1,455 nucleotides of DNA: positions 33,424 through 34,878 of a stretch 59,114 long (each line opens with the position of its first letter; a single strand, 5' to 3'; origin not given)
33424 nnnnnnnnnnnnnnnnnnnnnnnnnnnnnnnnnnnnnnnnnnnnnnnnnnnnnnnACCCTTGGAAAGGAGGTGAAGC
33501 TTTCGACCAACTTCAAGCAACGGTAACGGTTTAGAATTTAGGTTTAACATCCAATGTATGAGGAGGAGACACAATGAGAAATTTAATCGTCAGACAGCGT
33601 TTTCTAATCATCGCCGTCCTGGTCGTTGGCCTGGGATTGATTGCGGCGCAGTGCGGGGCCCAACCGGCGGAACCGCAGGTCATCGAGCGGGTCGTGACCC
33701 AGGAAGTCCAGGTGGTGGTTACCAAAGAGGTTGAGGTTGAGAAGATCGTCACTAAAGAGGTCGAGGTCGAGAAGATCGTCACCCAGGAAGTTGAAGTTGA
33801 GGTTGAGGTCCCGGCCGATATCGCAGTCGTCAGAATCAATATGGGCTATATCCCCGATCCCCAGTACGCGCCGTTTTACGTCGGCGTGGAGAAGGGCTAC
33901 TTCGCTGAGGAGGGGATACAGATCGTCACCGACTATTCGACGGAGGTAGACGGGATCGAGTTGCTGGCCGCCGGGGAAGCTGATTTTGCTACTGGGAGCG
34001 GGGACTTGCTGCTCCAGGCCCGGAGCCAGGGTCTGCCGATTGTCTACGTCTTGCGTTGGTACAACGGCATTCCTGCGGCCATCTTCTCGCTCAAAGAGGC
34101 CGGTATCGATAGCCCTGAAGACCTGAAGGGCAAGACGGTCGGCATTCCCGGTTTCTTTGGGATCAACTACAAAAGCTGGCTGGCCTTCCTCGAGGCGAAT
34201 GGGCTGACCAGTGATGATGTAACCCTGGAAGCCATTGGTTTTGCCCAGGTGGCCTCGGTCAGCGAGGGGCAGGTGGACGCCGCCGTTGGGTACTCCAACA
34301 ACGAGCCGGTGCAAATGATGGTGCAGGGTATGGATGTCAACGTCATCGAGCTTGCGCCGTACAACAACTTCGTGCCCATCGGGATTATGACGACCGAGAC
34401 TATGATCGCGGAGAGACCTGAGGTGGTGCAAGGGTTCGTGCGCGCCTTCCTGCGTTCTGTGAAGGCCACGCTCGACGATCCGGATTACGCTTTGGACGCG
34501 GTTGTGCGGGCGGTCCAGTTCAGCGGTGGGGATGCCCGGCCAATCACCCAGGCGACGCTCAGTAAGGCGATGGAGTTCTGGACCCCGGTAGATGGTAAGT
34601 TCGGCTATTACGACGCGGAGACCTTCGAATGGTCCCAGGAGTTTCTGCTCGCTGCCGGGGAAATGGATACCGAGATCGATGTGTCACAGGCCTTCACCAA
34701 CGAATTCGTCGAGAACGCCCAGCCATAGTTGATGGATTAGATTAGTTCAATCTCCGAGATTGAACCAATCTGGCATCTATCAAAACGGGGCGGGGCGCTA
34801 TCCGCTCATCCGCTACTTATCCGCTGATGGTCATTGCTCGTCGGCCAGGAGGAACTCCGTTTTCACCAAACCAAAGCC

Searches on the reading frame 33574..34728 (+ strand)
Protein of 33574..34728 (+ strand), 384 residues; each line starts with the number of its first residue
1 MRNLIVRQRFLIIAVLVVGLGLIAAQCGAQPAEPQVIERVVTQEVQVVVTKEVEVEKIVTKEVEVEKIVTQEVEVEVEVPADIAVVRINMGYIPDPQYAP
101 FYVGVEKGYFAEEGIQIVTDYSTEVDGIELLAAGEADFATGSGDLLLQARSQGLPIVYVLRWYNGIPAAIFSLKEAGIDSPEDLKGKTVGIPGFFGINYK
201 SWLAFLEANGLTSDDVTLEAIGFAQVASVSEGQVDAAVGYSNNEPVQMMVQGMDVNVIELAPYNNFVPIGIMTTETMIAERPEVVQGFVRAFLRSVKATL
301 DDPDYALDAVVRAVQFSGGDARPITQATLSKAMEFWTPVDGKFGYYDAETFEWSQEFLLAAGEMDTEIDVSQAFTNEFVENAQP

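Call 30: search_protein_families(library=pfam, proteins=[window:33574-34728:+], max_evalue=0.0001)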
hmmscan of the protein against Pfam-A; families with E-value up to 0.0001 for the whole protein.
window:33574-34728:+ (384 aa): 3 families
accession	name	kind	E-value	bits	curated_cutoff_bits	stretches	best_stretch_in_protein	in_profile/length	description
PF09084.16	NMT1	-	7.7e-49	166.9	20.5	1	96-306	2-216/216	NMT1/THI5 like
PF13379.11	NMT1_2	-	3e-06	27.7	24.7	1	86-300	6-239/252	NMT1-like family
PF12974.12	Phosphonate-bd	-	1.8e-05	24.7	27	1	127-243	42-166/242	ABC transporter, phosphonate, periplasmic substrate-binding protein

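Call 61: search_protein_families(library=ncbifam, proteins=[window:33574-34728:+], max_evalue=1e-10)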
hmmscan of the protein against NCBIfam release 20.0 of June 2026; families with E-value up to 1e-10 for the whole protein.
window:33574-34728:+ (384 aa): 1 family
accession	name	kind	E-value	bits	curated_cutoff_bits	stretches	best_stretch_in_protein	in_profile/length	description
TIGR01728.1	SsuA_fam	subfamily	7.1e-25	87.8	163.5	1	88-379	1-289/290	aliphatic sulfonate ABC transporter substrate-binding protein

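Call 86: search_solved_structures(query=window:33574-34728:+, max_evalue=0.001)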
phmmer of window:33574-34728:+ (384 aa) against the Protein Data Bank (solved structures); distinct sequences matched with E-value up to 0.001: 7.
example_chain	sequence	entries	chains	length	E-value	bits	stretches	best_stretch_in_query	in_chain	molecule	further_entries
3ix1_A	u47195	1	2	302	7.3e-27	98.1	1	85-374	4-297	N-formyl-4-amino-5-aminomethyl-2-methylpyrimidine binding protein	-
4h6d_F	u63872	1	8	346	4.8e-12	49.4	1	90-303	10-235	Pyrimidine precursor biosynthesis enzyme THI5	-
4h65_A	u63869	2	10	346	5.6e-12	49.2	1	90-303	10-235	Pyrimidine precursor biosynthesis enzyme THI5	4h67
3qsl_A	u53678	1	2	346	6.5e-12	49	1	84-382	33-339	Putative exported protein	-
4esx_A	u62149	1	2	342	1.7e-11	47.6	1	94-303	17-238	Pyrimidine biosynthesis enzyme THI13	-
4esw_A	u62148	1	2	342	2.1e-11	47.3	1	94-303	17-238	Pyrimidine biosynthesis enzyme THI13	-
4nmy_A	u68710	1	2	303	5.7e-11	45.9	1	88-379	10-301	ABC-type transport system, extracellular solute-binding protein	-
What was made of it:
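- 31460..34728 (+): Promoter-like site + fourth operator copy (31500-31519, 1 mismatch) + RBS in front of two ABC permease genes and an NMT1/THI5-type binding protein: candidate uptake system. The binding protein's best PDB relative is the pyrimidine (FAMP)-binding protein ThiY, 3ix1, 98 bits (call 86).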
